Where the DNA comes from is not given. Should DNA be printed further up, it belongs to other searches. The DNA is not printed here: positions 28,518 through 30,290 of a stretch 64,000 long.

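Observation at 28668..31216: Phosphate-acquisition operon (PstS plus OprO/P-like porin) under a host-type Pho box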

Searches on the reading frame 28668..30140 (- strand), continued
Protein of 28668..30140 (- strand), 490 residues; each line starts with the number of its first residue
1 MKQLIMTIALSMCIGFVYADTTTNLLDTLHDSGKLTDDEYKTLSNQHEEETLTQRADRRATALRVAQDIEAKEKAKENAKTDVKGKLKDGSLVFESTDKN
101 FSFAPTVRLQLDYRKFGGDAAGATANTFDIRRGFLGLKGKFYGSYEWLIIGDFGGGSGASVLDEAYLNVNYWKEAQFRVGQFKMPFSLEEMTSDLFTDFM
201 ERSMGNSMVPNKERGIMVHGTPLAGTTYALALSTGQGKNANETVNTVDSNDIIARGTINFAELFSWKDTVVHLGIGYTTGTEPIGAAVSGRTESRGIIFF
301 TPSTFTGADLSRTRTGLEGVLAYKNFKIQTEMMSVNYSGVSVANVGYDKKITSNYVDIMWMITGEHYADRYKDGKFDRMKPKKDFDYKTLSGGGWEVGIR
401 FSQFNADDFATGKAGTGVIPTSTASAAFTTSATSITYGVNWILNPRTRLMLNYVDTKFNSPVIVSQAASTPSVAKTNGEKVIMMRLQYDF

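Call 66: fold_search(model_id=the predicted structure, library=viral)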
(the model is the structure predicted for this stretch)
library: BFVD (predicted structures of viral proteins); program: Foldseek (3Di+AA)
matches with E <= 10: 491; with E <= 0.001: 7
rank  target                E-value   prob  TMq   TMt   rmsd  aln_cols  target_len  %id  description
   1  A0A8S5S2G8            3.3e-17  1.00  0.49  0.40  16.6       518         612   14  Phosphate-selective porin O and P [Siphoviridae sp. ctBLh2]
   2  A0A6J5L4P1            3.2e-10  1.00  0.44  0.51   9.2       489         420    9  OmpC Outer membrane protein (Porin) [uncultured Caudovirales phage]
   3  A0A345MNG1            8.5e-09  1.00  0.42  0.54   7.2       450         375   10  (no name in the UniProt tables at hand)
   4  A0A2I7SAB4            9.3e-08  1.00  0.34  0.49  10.4       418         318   11  (no name in the UniProt tables at hand)
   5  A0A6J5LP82            1.6e-05  1.00  0.37  0.59   7.7       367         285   12  OmpC Outer membrane protein (Porin) [uncultured Caudovirales phage]
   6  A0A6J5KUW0            4.9e-05  0.95  0.18  0.10  19.1       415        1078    7  Autotransporter beta-domain containing protein [uncultured Caudovirales phage]
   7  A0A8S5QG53            6.4e-04  1.00  0.20  0.49  10.1       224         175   12  Phosphate-selective porin (Fragment) [Siphoviridae sp. ctr8v12]
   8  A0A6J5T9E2            2.0e-03  0.28  0.11  0.19  22.5       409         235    7  Outer membrane protein beta-barrel [uncultured Caudovirales phage]
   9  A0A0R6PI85            2.8e-03  0.89  0.29  0.27  14.6       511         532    6  (no name in the UniProt tables at hand)
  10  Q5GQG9                3.0e-03  0.84  0.15  0.23  11.9       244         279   12  Putative S-layer protein [Synechococcus phage S-PM2]
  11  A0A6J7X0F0            4.0e-03  0.96  0.18  0.34  11.5       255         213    7  Uncharacterized protein [uncultured Caudovirales phage]
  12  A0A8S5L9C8            4.7e-03  0.69  0.14  0.27  12.4       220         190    8  Outer membrane protein [Myoviridae sp. ctPuP5]
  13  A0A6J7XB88            5.0e-03  0.85  0.13  0.33  17.2       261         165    9  Outer membrane protein beta-barrel domain-containing protein [uncultured Caudovirales phage]
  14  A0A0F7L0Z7            8.2e-03  0.63  0.14  0.29  12.1       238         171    8  Uncharacterized protein [uncultured marine virus]
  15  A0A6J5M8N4            8.6e-03  0.35  0.11  0.24  18.2       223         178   12  Outer membrane protein beta-barrel [uncultured Caudovirales phage]
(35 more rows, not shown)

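Call 71: find_encoding_contigs(protein=P0009, flank=8000, max_places=2)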
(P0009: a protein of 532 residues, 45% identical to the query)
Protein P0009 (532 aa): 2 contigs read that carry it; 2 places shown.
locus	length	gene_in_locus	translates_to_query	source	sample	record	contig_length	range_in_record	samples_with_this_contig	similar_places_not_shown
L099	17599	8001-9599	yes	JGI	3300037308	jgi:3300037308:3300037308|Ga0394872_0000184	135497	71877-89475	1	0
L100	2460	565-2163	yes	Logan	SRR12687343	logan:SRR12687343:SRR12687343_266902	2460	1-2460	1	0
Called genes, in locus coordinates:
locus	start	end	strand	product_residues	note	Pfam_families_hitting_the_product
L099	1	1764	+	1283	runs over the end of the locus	PF12447:DUF3683, PF01565:FAD_binding_4, PF02913:FAD-oxidase_C, PF13183:Fer4_8, PF02754:CCG (faint), PF11880:DUF3400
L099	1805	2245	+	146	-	PF01230:HIT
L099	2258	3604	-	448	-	PF11808:PhoR, PF00989:PAS (faint), PF13188:PAS_8, PF00512:HisKA, PF02518:HATPase_c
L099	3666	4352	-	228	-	PF00072:Response_reg, PF00486:Trans_reg_C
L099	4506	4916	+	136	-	PF06155:GBBH-like_N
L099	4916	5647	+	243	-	PF01209:Ubie_methyltran, PF13489:Methyltransf_23, PF13847:Methyltransf_31, PF08241:Methyltransf_11, PF08242:Methyltransf_12, PF13649:Methyltransf_25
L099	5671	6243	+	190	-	-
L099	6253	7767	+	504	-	PF03109:ABC1, PF27536:UbiB_helical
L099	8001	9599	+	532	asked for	PF07396:Porin_O_P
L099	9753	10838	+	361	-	PF00005:ABC_tran, PF13304:AAA_21 (faint), PF08402:TOBE_2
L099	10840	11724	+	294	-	PF00528:BPD_transp_1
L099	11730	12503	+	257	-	PF00528:BPD_transp_1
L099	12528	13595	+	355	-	PF01547:SBP_bac_1, PF13531:SBP_bac_11, PF13416:SBP_bac_8, PF13343:SBP_bac_6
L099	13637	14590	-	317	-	-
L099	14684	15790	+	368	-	PF04892:VanZ-LLP1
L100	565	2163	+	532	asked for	PF07396:Porin_O_P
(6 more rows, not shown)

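Call 72: find_encoding_contigs(protein=P0006, flank=8000, max_places=2)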
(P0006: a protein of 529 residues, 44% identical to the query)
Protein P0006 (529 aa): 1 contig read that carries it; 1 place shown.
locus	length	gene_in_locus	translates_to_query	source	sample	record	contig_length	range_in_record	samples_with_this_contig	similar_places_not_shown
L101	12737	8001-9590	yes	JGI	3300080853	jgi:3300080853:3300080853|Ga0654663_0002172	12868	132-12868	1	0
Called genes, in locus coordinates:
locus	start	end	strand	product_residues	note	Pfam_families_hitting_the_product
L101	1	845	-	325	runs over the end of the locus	?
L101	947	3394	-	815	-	PF20256:MoCoBD_2, PF01315:Ald_Xan_dh_C (faint), PF02738:MoCoBD_1, PF20256:MoCoBD_2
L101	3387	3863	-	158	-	PF00111:Fer2, PF13085:Fer2_3 (weak), PF01799:Fer2_2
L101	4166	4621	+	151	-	PF13924:Lipocalin_5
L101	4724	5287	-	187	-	PF03330:DPBB_1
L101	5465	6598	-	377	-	PF02746:MR_MLE_N, PF13378:MR_MLE_C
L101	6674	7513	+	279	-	PF01557:FAA_hydrolase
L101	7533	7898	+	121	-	PF00126:HTH_1 (weak)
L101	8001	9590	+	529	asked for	PF07396:Porin_O_P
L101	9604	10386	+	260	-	PF01547:SBP_bac_1, PF12974:Phosphonate-bd, PF13531:SBP_bac_11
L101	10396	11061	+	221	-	PF00528:BPD_transp_1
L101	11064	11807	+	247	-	PF02463:SMC_N (faint), PF00005:ABC_tran, PF13304:AAA_21 (weak)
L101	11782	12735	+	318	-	?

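Call 74: find_related_loci(query=A2, collection=viral_contigs, flank=5000)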
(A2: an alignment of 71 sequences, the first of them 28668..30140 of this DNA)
Query A2 (490 aa) in viral_contigs; peptide patterns used: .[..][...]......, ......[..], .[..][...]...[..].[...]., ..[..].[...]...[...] (x = any residue, [..] = any of these).
33 stretches matched a pattern; 2 encode a relative of the query (tblastn E <= 1e-3); 2 distinct loci.
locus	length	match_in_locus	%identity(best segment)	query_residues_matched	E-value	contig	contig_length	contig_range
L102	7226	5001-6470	99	1-490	0e+0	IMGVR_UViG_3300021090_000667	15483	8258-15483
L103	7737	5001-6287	39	54-490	1e-83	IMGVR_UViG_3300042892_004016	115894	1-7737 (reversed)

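Call 77: search_protein_families(library=pfam, proteins=[L103:169-669:+, L103:1138-1782:+, L103:1840-2664:+, L103:2749-3747:+, L103:3874-4887:+, L103:4884-6290:+, L103:6835-7653:-], max_evalue=0.001)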
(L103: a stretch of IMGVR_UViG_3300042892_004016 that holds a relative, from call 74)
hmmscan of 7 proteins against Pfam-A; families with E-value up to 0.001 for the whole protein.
L103:169-669:+ (166 aa): 0 families

L103:1138-1782:+ (214 aa): 1 family
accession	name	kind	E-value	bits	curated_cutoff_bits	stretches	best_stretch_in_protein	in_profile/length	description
PF09825.15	BPL_N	-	4.2e-10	39.4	24.2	1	24-97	25-98/283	Biotin-protein ligase, N terminal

L103:1840-2664:+ (274 aa): 2 families
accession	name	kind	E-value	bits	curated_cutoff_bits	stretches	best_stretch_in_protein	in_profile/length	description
PF00149.33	Metallophos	-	8.3e-11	43.1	21.5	1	7-209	2-190/191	Calcineurin-like phosphoesterase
PF12850.12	Metallophos_2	-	2.9e-10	40.8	27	1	9-124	4-90/154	Calcineurin-like phosphoesterase superfamily domain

L103:2749-3747:+ (332 aa): 5 families
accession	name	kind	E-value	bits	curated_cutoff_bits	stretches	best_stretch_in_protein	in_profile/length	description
PF00534.26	Glycos_transf_1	-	8.2e-22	78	26.4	1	173-290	8-140/172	Glycosyl transferases group 1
PF13692.12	Glyco_trans_1_4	-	8.8e-21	75.1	27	1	180-291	1-125/142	Glycosyl transferases group 1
PF13439.12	Glyco_transf_4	-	5e-13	49.9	28.5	1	43-164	41-167/170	Glycosyltransferase Family 4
PF13579.12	Glyco_trans_4_4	-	2.9e-08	34.6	29.7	1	44-154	41-149/158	Glycosyl transferase 4-like domain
PF20706.3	GT4-conflict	-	0.00015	21.4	26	1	226-270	263-308/385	Family 4 Glycosyltransferase in conflict systems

L103:3874-4887:+ (337 aa): 2 families
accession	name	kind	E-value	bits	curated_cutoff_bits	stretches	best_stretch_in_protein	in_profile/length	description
PF12849.12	PBP_like_2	-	1.4e-40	140.2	27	1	17-301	7-264/267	PBP superfamily domain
PF12727.12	PBP_like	-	3.9e-07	29.9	27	1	42-219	5-157/193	PBP superfamily domain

L103:4884-6290:+ (468 aa): 1 family
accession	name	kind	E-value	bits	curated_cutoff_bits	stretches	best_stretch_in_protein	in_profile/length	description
PF07396.17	Porin_O_P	-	6e-42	144.6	20.9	1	99-442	1-345/370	Phosphate-selective porin O and P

L103:6835-7653:- (272 aa): 0 families

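Call 83: search_protein_families(library=ncbifam, proteins=[L103:3874-4884:+], max_evalue=0.001)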
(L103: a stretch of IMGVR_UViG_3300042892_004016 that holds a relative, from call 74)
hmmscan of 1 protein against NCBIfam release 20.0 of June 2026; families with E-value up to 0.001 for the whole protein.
L103:3874-4884:+ (337 aa): 4 families
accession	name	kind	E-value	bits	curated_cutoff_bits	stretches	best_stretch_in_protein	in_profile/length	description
NF008171.0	PRK10918.1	equivalog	5e-124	413.8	339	1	7-329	16-334/346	phosphate ABC transporter substrate-binding protein PstS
TIGR00975.1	3a0107s03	equivalog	2.8e-121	404.4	205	1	22-329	1-312/315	phosphate ABC transporter substrate-binding protein PstS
TIGR02136.1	ptsS_2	subfamily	5.6e-25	88.1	206.6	1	14-314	33-293/295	phosphate ABC transporter substrate-binding protein PstS family protein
TIGR04505.1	PtsS_plasma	equivalog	1.1e-08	34.9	175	1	115-299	172-330/334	phosphate ABC transporter substrate-binding protein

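Call 92: search_protein_families(library=phrogs, proteins=[window:28668-30140:-], max_evalue=0.001)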
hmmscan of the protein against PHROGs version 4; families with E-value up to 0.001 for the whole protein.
window:28668-30140:- (490 aa): 0 families
